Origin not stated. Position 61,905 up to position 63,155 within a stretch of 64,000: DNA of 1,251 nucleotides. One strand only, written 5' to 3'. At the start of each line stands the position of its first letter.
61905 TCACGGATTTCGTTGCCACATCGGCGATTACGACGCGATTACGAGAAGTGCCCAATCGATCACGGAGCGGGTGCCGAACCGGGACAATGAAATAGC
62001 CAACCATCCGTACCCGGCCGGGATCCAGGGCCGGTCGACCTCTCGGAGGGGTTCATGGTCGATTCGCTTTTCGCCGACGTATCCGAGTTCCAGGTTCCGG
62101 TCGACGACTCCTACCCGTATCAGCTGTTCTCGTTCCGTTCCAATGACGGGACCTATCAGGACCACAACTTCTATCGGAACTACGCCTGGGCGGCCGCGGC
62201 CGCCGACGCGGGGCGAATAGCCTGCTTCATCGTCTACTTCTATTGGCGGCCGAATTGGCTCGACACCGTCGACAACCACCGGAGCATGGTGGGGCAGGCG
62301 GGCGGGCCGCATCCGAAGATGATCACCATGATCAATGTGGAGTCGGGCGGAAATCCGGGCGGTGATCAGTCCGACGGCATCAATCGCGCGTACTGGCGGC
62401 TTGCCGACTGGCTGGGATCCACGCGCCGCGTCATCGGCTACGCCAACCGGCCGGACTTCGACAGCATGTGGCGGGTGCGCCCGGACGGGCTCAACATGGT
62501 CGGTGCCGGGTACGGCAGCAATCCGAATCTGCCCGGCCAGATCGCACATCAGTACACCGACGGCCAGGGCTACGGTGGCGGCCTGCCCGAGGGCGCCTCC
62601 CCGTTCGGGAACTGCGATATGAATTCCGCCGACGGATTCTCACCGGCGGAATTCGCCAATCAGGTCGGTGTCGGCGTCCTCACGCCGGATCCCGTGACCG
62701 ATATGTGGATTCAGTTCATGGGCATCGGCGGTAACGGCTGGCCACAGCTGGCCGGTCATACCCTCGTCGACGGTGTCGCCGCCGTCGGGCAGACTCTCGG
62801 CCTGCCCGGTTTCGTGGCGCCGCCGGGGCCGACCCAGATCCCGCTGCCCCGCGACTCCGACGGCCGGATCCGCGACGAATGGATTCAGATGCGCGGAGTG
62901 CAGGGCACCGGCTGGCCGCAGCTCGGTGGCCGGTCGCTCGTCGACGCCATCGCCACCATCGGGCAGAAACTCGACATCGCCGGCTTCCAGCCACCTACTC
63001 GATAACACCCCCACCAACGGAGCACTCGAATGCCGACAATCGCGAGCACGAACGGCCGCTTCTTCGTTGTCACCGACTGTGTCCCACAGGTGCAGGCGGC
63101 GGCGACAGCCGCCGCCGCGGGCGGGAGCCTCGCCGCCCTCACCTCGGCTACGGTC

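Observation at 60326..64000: Phage-free lysis-cassette-like kit potentially attacking all three layers of the mycolata envelope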

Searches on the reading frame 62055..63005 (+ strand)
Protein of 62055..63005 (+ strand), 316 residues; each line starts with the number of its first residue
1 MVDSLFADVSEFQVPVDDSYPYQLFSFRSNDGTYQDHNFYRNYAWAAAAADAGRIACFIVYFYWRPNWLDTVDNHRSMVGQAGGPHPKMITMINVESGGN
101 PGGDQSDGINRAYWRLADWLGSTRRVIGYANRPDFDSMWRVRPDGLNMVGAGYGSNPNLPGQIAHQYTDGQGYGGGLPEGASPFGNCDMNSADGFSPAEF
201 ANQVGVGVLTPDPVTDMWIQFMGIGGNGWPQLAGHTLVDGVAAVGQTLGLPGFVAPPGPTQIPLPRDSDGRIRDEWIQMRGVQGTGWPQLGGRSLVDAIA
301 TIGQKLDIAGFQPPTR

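Call 5: search_protein_families(library=pfam, proteins=[window:62055-63005:+], max_evalue=0.1)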
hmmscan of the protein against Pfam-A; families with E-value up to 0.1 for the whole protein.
window:62055-63005:+ (316 aa): 0 families

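Call 6: search_protein_families(library=phrogs, proteins=[window:62055-63005:+], max_evalue=0.01)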
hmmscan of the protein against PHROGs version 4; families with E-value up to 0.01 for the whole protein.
window:62055-63005:+ (316 aa): 4 families
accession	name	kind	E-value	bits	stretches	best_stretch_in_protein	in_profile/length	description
phrog_26250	-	lysis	7.4e-21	75.6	1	6-192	278-469/530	endolysin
phrog_3084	-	lysis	1.4e-17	64.9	1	5-173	160-324/468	endolysin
phrog_700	-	lysis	1.9e-05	25.2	0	279-311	420-456/491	endolysin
phrog_5963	-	lysis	7.8e-05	24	1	13-79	7-75/151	holin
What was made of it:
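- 62868..62996 (+): C-terminal repeat 2 (aa 272-314). PHROG 700 endolysin C-terminus matches residues 279-311, E 1.9e-5 (call 6).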

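Call 7: find_encoding_contigs(protein=window:62055-63002:+, flank=10000, max_places=6)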
Protein window:62055-63002:+ (316 aa): 2 contigs read that carry it; 2 places shown.
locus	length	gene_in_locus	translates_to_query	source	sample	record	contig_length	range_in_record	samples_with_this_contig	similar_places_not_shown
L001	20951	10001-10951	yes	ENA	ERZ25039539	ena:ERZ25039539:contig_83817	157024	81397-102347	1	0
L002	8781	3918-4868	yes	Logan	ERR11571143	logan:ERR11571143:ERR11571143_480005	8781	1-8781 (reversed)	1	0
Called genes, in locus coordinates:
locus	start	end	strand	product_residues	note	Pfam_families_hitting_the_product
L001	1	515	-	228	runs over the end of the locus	PF20401:Rhomboid_2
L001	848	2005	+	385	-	PF17964:Big_10, PF03734:YkuD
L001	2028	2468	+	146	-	PF03724:META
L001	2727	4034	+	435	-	PF00082:Peptidase_S8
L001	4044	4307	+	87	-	-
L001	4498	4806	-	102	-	PF00378:ECH_1 (weak)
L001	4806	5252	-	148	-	PF00378:ECH_1, PF16113:ECH_2 (weak)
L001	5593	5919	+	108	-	PF03405:FA_desaturase_2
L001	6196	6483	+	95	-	PF03405:FA_desaturase_2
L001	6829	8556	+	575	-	PF01425:Amidase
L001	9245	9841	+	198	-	PF14016:DUF4232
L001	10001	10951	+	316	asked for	PF27131:Rv3766_C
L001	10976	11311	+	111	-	-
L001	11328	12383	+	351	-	PF13810:DUF4185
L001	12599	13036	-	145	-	-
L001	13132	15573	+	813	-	PF00270:DEAD, PF00271:Helicase_C, PF04408:WHD_HA2 (weak), PF08482:HrpB_C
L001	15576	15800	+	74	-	-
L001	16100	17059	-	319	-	PF00107:ADH_zinc_N, PF13602:ADH_zinc_N_2 (weak)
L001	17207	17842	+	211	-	PF00440:TetR_N, PF02909:TetR_C_1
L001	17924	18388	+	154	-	-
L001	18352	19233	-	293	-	PF04542:Sigma70_r2, PF04539:Sigma70_r3 (weak), PF08281:Sigma70_r4_2, PF04545:Sigma70_r4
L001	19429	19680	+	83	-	-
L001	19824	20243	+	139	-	-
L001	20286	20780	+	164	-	PF19853:DUF6328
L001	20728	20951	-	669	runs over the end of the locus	PF00330:Aconitase, PF00694:Aconitase_C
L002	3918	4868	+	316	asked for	PF27131:Rv3766_C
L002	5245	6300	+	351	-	PF13810:DUF4185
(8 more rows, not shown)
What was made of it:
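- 62334..62336 (+): Codon AAT = Asn94, at the Asp position of the GH25 D-x-E motif. The ENA and Logan assemblies of this organism give the same protein sequence (call 7).
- On GH183 / DUF4185 endo-D-arabinanase: The full 351-aa product is also annotated PF13810 (call 7).
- An L,D-transpeptidase (YkuD) gene lies 8 kb upstream (call 7). The 9 kb downstream encodes a secreted 145-aa protein, HrpB helicase, ADH, TetR, a sigma factor, DUF6328 and aconitase (call 7).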

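Call 9: find_homologous_proteins(query=window:62055-63002:+, max_evalue=0.001)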
Query window:62055-63002:+ (316 aa): 625 proteins with E <= 0.001 among 2861 candidates; the best 120 are listed.
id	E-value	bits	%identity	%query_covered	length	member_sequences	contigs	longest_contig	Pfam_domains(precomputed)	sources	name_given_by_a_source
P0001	3.1e-203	693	92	100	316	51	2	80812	PF27131.1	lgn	-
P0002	1.3e-182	625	82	100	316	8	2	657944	PF27131.1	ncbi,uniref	ncbi:hypothetical protein ACFWF7_04320 [Nocardia sp. NPDC060256]|uniref:hypothetical protein n=1 Tax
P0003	1.5e-181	622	81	100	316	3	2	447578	PF27131.1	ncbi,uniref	ncbi:hypothetical protein [Nocardia sp. NPDC057030]|uniref:hypothetical protein n=1 Tax=unclassified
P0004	4.3e-174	597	80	100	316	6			PF27131.1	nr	nr:hypothetical protein [Nocardia terpenica]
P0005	1.9e-173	595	79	100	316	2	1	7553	PF27131.1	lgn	-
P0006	3.8e-169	581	77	100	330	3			PF27131.1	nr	nr:hypothetical protein [Nocardia terpenica]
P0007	2.4e-168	578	77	100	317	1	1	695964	PF27131.1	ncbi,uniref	ncbi:hypothetical protein [Nocardia transvalensis]|uniref:hypothetical protein n=1 Tax=Nocardia tran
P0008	9.8e-165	566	76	99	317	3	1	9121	PF27131.1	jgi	jgi:hypothetical protein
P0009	6.6e-160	550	74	99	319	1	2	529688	PF27131.1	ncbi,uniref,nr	ncbi:hypothetical protein NDR87_12020 [Nocardia sp. CDC159]|uniref:Uncharacterized protein n=1 Tax=N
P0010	1.1e-152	527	70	98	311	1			PF27131.1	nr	nr:hypothetical protein [Nocardia sp. SYP-A9097]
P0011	3.5e-125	436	63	97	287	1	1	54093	PF27131.1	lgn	-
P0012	4.0e-116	406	60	99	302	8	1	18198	-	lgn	-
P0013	3.9e-115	403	67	81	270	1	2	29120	PF27131.1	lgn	-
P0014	1.3e-113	398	82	66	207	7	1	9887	-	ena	-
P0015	1.4e-112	395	59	98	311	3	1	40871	PF27131.1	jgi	jgi:hypothetical protein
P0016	2.6e-112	394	67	77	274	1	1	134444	PF27131.1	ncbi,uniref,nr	ncbi:hypothetical protein [Nocardia pseudovaccinii]|uniref:hypothetical protein n=1 Tax=Nocardia pse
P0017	2.7e-112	394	66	81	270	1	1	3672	PF27131.1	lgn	-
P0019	1.9e-111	391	66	81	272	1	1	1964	PF27131.1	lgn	-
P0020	8.9e-111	389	65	81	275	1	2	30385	PF27131.1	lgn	-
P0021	2.3e-110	387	65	78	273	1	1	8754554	PF27131.1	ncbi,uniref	ncbi:hypothetical protein [Nocardia brasiliensis]|uniref:hypothetical protein n=1 Tax=Nocardia brasi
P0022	4.6e-110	386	67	77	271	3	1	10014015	PF27131.1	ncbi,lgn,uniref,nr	ncbi:hypothetical protein [Nocardia arthritidis]|uniref:Uncharacterized protein n=1 Tax=Nocardia art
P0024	1.6e-109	385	66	79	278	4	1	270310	PF27131.1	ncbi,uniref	ncbi:hypothetical protein ACFYTQ_25220 [Nocardia sp. NPDC004068]|uniref:hypothetical protein n=1 Tax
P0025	8.6e-109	382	59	97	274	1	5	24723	PF27131.1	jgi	jgi:hypothetical protein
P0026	9.1e-109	382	64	78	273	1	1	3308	PF27131.1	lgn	-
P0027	1.7e-108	381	66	75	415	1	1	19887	PF01551.30,PF27131.1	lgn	-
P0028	2.1e-108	381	59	98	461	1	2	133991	PF01551.30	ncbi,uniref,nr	ncbi:M23 family metallopeptidase [Nocardia sp. CDC159]|uniref:M23 family metallopeptidase n=1 Tax=No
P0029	3.2e-108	380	64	79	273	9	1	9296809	PF27131.1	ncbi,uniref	ncbi:hypothetical protein ACQP0C_21225 [Nocardia sp. CA-129566]|uniref:hypothetical protein n=1 Tax=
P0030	3.3e-108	380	64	78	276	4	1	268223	PF27131.1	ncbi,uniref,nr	ncbi:hypothetical protein NDR87_22365 [Nocardia sp. CDC159]|uniref:Glycosyl hydrolase family 25 n=1 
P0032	2.6e-106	374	67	78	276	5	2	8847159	PF27131.1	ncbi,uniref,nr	ncbi:hypothetical protein [Nocardia terpenica]|uniref:Uncharacterized protein n=1 Tax=Nocardia terpe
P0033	3.7e-106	374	66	77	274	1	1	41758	PF27131.1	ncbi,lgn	ncbi:hypothetical protein ACWDSJ_35775 [Nocardia sp. NPDC003482]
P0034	4.5e-106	373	63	79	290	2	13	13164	PF27131.1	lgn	-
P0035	6.0e-106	373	70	73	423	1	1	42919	PF01551.30,PF27131.1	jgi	jgi:hypothetical protein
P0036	3.5e-105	370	64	82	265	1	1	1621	PF27131.1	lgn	-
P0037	4.3e-105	370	64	78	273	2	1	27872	PF27131.1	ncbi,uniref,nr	ncbi:hypothetical protein [Nocardia altamirensis]|uniref:hypothetical protein n=1 Tax=Nocardia altam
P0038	8.0e-105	369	63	79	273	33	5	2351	PF27131.1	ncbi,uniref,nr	ncbi:hypothetical protein [Nocardia brasiliensis]|uniref:hypothetical protein n=1 Tax=Nocardia brasi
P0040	4.6e-104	367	67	73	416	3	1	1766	PF01551.30,PF27131.1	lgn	-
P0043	3.4e-103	364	62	79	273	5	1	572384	PF27131.1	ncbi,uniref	ncbi:hypothetical protein ACIBCD_23090 [Nocardia brasiliensis]|uniref:hypothetical protein n=1 Tax=N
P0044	4.8e-103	363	63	78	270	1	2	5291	PF27131.1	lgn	-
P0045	5.1e-103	363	63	77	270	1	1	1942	PF27131.1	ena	-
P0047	1.5e-102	362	56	98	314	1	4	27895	PF27131.1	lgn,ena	-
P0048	2.4e-102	361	64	78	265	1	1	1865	PF27131.1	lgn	-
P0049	2.9e-102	361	56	98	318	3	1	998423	PF27131.1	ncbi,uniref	ncbi:hypothetical protein ACFYU5_19110 [Nocardia aobensis]|uniref:Uncharacterized protein n=1 Tax=No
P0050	2.9e-102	361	62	78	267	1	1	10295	PF27131.1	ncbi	ncbi:hypothetical protein ACWCW7_35885 [Nocardia tengchongensis]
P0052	7.6e-102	359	62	77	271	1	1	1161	PF27131.1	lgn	-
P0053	2.7e-101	358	63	78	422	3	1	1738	PF01551.30,PF27131.1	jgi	jgi:hypothetical protein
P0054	4.9e-100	353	61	80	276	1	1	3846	PF27131.1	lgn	-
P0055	1.0e-99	352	71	68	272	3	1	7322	PF27131.1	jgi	jgi:hypothetical protein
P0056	1.1e-99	352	63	77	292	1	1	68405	PF27131.1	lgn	-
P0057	9.0e-99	349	63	77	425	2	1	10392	PF01551.30,PF27131.1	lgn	-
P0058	1.3e-98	349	62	78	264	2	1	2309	PF27131.1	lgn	-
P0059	1.4e-98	349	61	79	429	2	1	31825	PF01551.30,PF27131.1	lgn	-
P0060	1.4e-98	349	70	65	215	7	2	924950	-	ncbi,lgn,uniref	ncbi:hypothetical protein [Nocardia sp. NPDC005825]|uniref:hypothetical protein n=1 Tax=unclassified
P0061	4.6e-98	347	61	78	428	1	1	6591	PF01551.30,PF27131.1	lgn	-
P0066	3.9e-97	344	61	78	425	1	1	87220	PF01551.30,PF27131.1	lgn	-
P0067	6.4e-97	343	61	78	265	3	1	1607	PF27131.1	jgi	jgi:hypothetical protein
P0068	7.1e-97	343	50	99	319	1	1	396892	PF27131.1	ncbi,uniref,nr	ncbi:hypothetical protein [Nocardia jiangxiensis]|uniref:hypothetical protein n=1 Tax=Nocardia jiang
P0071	1.2e-96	342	71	65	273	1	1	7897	PF27131.1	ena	-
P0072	1.5e-96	342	60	79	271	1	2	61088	PF27131.1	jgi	jgi:hypothetical protein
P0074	4.8e-96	340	71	65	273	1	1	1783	PF27131.1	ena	-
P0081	1.6e-94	335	52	96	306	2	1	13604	PF27131.1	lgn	-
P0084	9.2e-94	333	59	78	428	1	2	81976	PF01551.30,PF27131.1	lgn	-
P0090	9.7e-93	329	59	78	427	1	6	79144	PF01551.30,PF27131.1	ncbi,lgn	-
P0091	1.0e-92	329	59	78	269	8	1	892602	PF27131.1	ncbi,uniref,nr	ncbi:hypothetical protein [Nocardia nova]|uniref:hypothetical protein n=1 Tax=Nocardia nova TaxID=37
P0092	1.4e-92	329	59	80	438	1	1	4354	PF27131.1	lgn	-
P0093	2.1e-92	328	56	81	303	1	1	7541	PF27131.1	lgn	-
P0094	2.7e-92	328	60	78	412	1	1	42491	PF01551.30,PF27131.1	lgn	-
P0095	3.5e-92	328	60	77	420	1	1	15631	PF01551.30,PF27131.1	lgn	-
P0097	1.7e-91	325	76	60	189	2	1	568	PF27131.1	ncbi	ncbi:hypothetical protein ACW9HQ_49445, partial [Nocardia gipuzkoensis]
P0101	1.4e-90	322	57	78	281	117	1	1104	PF27131.1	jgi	jgi:hypothetical protein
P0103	2.7e-90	321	55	78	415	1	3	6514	PF00877.26,PF27131.1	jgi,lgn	jgi:hypothetical protein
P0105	7.7e-90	320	56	79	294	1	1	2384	PF27131.1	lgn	-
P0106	1.1e-89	319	57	78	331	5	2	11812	PF27131.1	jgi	jgi:hypothetical protein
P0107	1.2e-89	319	57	78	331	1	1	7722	PF27131.1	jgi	jgi:hypothetical protein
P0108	2.1e-89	318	56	78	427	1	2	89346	PF01551.30,PF27131.1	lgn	-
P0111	1.0e-88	316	56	78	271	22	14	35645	PF27131.1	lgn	-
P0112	1.9e-88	315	55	78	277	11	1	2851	PF27131.1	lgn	-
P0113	1.9e-88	315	56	77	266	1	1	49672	PF27131.1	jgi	-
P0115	2.8e-88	315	56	79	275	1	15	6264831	PF27131.1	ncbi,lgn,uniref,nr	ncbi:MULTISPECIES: hypothetical protein [Mycobacterium]|uniref:Lysozyme n=1 Tax=Mycobacterium kiyose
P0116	5.3e-88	314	54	80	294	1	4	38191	PF27131.1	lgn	-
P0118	6.9e-88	313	55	80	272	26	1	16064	PF27131.1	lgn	-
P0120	8.4e-88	313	48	99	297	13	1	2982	PF27131.1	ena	-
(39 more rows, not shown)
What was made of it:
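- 62694..62822 (+): C-terminal repeat 1 (aa 214-256, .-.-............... motif), a LysA-type putative wall-binding module. Precomputed Pfam PF27131 Rv3766_C (calls 7, 9).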

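Call 14: find_related_loci(query=window:62055-63002:+, collection=genome_contigs, flank=8000)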
Query window:62055-63002:+ (316 aa) in genome_contigs; peptide patterns used: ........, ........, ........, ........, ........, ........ (x = any residue, [..] = any of these).
161 stretches matched a pattern; 145 encode a relative of the query (tblastn E <= 1e-3); the best 80 are kept; 79 distinct loci.
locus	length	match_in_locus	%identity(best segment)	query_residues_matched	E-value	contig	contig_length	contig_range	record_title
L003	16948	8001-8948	93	1-316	0e+0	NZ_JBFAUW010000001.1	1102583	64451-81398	Nocardia sp. NPDC052254 NPDC052254_104_G1.ctg-0001, whole genome shotgun sequence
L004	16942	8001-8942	93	1-314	0e+0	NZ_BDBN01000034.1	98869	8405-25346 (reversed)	Nocardia nova NBRC 15556, whole genome shotgun sequence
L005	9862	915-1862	91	1-316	0e+0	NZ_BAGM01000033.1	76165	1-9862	Nocardia veterana NBRC 100344, whole genome shotgun sequence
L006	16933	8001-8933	93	1-311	0e+0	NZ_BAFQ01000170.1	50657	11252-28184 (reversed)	Nocardia aobensis NBRC 100429, whole genome shotgun sequence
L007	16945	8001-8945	92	1-315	0e+0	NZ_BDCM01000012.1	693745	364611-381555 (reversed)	Nocardia mikamii NBRC 108933, whole genome shotgun sequence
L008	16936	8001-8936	93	1-312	0e+0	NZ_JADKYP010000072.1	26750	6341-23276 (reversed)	Nocardia sp. BSTN01 72, whole genome shotgun sequence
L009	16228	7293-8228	93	1-312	0e+0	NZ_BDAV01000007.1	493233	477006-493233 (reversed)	Nocardia africana NBRC 100379, whole genome shotgun sequence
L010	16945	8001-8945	92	1-315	0e+0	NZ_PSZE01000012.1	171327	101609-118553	Nocardia nova strain MDA0897 NODE_12_length_171327_cov_21.8568, whole genome shotgun sequence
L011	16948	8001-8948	91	1-316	0e+0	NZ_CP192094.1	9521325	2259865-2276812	Nocardia sp. CA-084685 chromosome, complete genome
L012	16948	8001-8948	91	1-316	0e+0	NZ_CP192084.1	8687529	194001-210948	Nocardia sp. CA-135398 chromosome, complete genome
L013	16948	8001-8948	91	1-316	0e+0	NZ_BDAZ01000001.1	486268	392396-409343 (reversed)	Nocardia anaemiae NBRC 100462, whole genome shotgun sequence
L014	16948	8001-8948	92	1-316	0e+0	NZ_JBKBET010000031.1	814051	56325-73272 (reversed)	Nocardia nepalensis strain ACa13097 31, whole genome shotgun sequence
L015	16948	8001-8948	86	1-316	0e+0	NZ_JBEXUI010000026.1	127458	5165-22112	Nocardia sp. NPDC005998 NPDC005998_286_C5.ctg-0026, whole genome shotgun sequence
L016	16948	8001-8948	89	1-316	0e+0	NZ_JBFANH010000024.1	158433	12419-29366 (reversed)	Nocardia sp. NPDC049737 NPDC049737_20_A7.ctg-0024, whole genome shotgun sequence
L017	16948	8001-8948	91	1-316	0e+0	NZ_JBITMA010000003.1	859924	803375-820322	Nocardia sp. NPDC049526 NPDC049526_152_E6.ctg-0003, whole genome shotgun sequence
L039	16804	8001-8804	65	1-248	5e-112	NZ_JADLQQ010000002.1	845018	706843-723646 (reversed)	Nocardia transvalensis strain BJ06-0148 NODE_2_length_845018_cov_18.718693, whole genome shotgun sequence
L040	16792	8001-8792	67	1-244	7e-112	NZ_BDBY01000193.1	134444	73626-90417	Nocardia pseudovaccinii NBRC 100343, whole genome shotgun sequence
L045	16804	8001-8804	63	1-248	3e-109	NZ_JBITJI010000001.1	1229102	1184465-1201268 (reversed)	Nocardia sp. NPDC050175 NPDC050175_134_E4.ctg-0001, whole genome shotgun sequence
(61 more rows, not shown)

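Call 17: search_solved_structures(query=window:62055-63002:+, max_evalue=1, show_alignments=2)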
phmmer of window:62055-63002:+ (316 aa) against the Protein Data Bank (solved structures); distinct sequences matched with E-value up to 1: 0.

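Call 18: search_solved_structures(query=L001:11328-12380:+, max_evalue=1, show_alignments=1)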
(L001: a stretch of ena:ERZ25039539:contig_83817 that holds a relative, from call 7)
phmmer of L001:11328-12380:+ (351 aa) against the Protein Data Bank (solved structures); distinct sequences matched with E-value up to 1: 1.
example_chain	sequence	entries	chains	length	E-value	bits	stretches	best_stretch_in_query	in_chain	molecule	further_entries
2pkw_A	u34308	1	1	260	0.13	14.4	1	188-225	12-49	UPF0341 protein yhiQ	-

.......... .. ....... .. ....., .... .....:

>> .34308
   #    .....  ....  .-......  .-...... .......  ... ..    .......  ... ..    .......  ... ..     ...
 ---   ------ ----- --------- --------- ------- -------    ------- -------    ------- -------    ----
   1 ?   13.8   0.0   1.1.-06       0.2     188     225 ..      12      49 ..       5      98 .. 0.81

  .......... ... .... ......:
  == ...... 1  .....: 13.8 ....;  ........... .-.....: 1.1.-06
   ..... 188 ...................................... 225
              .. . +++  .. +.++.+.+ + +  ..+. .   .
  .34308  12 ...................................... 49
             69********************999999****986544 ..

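Call 21: search_solved_structures(query=A1, max_evalue=10, show_alignments=3)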
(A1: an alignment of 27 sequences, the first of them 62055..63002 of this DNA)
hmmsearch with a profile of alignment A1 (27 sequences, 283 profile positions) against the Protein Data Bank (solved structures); distinct sequences matched with E-value up to 10: 2.
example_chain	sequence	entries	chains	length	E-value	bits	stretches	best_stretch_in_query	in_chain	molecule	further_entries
1xmp_A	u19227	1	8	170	1.1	12.1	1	123-165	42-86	phosphoribosylaminoimidazole carboxylase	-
4ay3_A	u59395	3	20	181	1.2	12.1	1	123-165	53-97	N5-CARBOXYAMINOIMIDAZOLE RIBONUCLEOTIDE MUTASE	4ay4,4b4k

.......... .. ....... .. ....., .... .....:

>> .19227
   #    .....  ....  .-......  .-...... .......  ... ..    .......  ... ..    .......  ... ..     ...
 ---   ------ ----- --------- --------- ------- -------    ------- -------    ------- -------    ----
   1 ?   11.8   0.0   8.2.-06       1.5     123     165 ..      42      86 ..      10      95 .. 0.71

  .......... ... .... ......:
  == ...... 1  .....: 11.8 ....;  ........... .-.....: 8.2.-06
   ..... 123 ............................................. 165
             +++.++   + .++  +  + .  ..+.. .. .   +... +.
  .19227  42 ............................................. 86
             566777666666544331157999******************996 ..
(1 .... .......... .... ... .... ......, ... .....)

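Call 28: predict_structure(alignment_id=A1)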
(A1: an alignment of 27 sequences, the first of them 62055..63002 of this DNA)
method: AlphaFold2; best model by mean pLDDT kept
length: 316 residues; sequences in the alignment: 27
mean_pLDDT: 82.9   pTM: 0.67
mean pLDDT of the five models: 82.9, 74.4, 73.5, 73.4, 71.1
residues with pLDDT >= 90: 126; 70-90: 128; 50-70: 56; < 50: 6
segments of 3 or more residues with pLDDT < 50: none
pLDDT, mean of each block of 10 residues (from residue 1): 81 89 95 95 93 92 94 97 92 84 91 91 91 86 85 65 70 57 80 88 80 64 76 89 95 89 59 57 75 89 92 69
secondary structure, 60 per line:
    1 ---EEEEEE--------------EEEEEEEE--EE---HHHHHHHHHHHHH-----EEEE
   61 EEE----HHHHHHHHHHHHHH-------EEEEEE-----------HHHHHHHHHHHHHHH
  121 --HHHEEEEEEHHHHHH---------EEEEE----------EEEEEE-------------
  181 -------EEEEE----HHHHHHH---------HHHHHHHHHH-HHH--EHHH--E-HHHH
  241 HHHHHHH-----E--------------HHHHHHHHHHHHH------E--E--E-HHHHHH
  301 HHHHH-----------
elements in order: E4-9 E24-31 H39-51 E57-63 H68-81 E89-94 H106-120 E126-131 H132-137 E147-151 E162-167 E188-192 H197-203 H213-222 H237-247 H268-280 H295-305
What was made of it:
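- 62055..62669 (+): GH25-fold catalytic domain of the LysA-like protein (aa 1-205). The whole gene is 62055-63005, 316 aa. AF2 pLDDT 83 (call 28).
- Checked: 62055-63005(+): AF2 model pLDDT 83 (call 28).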
